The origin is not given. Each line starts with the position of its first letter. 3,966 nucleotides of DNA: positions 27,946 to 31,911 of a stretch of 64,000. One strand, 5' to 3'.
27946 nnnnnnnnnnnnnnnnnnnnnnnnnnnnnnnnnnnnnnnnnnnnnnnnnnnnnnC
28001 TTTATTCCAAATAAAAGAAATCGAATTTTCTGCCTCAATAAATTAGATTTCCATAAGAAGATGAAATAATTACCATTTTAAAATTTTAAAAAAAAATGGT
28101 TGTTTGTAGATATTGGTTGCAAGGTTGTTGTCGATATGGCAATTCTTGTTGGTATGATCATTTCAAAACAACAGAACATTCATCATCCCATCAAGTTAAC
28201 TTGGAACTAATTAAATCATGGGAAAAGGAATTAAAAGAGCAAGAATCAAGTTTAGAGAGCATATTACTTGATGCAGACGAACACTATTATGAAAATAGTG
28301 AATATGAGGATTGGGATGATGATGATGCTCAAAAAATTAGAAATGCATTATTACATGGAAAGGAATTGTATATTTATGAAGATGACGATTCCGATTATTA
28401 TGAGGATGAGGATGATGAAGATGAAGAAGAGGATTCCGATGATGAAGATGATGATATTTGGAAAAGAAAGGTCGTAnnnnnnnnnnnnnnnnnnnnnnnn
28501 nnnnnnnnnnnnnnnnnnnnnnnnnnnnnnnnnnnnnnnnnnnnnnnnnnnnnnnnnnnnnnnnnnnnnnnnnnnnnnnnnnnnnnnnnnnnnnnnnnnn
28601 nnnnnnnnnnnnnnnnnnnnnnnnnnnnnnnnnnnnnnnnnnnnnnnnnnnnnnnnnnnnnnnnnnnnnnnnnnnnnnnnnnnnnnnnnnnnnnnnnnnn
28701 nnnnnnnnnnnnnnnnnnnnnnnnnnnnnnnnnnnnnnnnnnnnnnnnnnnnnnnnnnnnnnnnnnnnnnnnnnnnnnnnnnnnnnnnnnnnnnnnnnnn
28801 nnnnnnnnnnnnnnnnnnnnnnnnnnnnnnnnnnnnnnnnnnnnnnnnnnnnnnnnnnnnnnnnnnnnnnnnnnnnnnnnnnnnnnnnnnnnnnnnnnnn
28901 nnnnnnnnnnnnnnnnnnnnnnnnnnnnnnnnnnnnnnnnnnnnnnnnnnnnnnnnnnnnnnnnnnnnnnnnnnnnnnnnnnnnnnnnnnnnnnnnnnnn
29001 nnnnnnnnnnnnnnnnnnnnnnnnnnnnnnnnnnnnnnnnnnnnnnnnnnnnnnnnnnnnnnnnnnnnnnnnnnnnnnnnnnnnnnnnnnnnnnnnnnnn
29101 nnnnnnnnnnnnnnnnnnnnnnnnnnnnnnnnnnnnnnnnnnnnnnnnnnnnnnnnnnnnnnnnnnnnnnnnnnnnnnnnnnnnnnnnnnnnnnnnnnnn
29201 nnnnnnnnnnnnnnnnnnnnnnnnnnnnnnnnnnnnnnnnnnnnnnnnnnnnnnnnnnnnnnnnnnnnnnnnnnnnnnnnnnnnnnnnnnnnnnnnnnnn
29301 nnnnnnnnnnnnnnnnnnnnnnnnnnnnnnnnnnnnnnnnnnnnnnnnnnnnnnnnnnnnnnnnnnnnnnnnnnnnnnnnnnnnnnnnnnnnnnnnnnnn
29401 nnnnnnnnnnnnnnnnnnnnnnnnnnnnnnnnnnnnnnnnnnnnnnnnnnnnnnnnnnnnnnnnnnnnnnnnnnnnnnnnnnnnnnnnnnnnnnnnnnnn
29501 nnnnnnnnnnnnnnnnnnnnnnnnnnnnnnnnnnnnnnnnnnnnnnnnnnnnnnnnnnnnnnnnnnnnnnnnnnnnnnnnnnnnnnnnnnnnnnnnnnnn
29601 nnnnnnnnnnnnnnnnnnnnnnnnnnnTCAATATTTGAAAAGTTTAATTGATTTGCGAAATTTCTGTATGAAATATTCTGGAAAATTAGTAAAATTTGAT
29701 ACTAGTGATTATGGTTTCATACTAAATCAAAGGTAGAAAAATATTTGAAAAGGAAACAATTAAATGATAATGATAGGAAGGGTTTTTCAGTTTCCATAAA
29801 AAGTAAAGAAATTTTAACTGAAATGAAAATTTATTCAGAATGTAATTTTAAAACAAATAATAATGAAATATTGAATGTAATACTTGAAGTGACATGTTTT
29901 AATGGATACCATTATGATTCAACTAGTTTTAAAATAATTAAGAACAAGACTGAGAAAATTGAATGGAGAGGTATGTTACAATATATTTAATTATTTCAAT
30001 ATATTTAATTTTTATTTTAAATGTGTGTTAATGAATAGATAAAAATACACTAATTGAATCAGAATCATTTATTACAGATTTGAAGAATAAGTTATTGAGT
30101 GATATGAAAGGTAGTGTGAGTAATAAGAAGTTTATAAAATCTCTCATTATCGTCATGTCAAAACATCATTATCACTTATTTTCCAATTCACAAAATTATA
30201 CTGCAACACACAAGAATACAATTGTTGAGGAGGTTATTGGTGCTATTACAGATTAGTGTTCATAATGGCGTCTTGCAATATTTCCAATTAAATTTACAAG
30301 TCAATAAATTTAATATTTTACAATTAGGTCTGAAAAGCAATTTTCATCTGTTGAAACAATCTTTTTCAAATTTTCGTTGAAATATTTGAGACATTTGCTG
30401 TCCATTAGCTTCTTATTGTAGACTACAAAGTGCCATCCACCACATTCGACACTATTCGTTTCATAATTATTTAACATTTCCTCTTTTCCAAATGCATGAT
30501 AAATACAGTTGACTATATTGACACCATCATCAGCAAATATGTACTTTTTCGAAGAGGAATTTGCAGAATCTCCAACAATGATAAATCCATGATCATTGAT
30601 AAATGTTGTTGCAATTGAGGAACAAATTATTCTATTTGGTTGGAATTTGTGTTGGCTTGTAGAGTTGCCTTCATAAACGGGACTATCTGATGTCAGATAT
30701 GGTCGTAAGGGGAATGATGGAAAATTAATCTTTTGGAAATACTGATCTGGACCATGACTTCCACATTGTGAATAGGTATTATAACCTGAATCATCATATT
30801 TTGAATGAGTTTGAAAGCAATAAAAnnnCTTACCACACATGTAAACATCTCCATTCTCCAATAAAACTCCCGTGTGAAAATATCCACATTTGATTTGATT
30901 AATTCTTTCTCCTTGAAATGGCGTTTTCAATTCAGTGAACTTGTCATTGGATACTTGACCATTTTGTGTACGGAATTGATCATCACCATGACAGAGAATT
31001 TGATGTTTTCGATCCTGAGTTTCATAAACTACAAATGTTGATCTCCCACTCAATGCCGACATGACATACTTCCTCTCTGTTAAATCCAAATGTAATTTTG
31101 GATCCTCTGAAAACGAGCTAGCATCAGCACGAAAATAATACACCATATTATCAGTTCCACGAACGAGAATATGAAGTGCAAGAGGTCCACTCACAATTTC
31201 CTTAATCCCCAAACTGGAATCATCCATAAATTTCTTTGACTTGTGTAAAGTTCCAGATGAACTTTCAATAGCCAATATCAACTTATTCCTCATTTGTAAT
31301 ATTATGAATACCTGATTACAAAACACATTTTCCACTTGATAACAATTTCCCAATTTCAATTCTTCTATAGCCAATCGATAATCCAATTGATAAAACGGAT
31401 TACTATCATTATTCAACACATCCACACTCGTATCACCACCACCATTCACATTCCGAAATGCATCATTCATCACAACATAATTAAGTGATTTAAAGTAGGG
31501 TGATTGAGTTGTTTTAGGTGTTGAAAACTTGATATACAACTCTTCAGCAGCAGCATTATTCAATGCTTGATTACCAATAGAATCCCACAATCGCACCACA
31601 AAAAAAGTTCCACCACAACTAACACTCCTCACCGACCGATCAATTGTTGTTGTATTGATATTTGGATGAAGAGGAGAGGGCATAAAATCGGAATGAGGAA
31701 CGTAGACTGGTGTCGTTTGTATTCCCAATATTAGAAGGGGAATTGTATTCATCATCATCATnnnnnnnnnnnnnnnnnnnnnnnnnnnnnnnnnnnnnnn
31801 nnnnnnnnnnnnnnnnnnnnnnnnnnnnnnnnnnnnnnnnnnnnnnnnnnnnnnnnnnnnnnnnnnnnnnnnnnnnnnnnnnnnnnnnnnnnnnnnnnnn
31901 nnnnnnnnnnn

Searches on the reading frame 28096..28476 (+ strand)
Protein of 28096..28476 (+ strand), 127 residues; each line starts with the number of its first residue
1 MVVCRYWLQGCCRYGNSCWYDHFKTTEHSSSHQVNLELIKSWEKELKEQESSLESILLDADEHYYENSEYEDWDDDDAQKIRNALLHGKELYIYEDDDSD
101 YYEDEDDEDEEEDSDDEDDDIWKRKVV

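Call 26: search_protein_families(library=pfam, proteins=[window:28096-28476:+], max_evalue=0.001)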
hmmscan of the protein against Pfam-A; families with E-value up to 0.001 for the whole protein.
window:28096-28476:+ (127 aa): 2 families
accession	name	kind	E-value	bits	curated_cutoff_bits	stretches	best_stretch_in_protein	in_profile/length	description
PF18044.7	zf-CCCH_4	-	9.3e-07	28.9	24.6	1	3-22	2-21/22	CCCH-type zinc finger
PF18345.7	zf_CCCH_4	-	0.0002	21.7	29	1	4-22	1-19/19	Zinc finger domain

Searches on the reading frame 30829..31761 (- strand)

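Call 25: search_protein_families(library=pfam, proteins=[window:30829-31761:-], max_evalue=0.001)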
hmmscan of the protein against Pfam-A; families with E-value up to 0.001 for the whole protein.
window:30829-31761:- (311 aa): 2 families
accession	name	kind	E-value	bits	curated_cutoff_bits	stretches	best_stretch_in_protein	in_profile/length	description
PF13540.12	RCC1_2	-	8e-07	29.1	22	1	287-310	1-24/30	Regulator of chromosome condensation (RCC1) repeat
PF25390.1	WD40_RLD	-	1.7e-06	28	150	1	224-310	84-167/363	RCC1-like domain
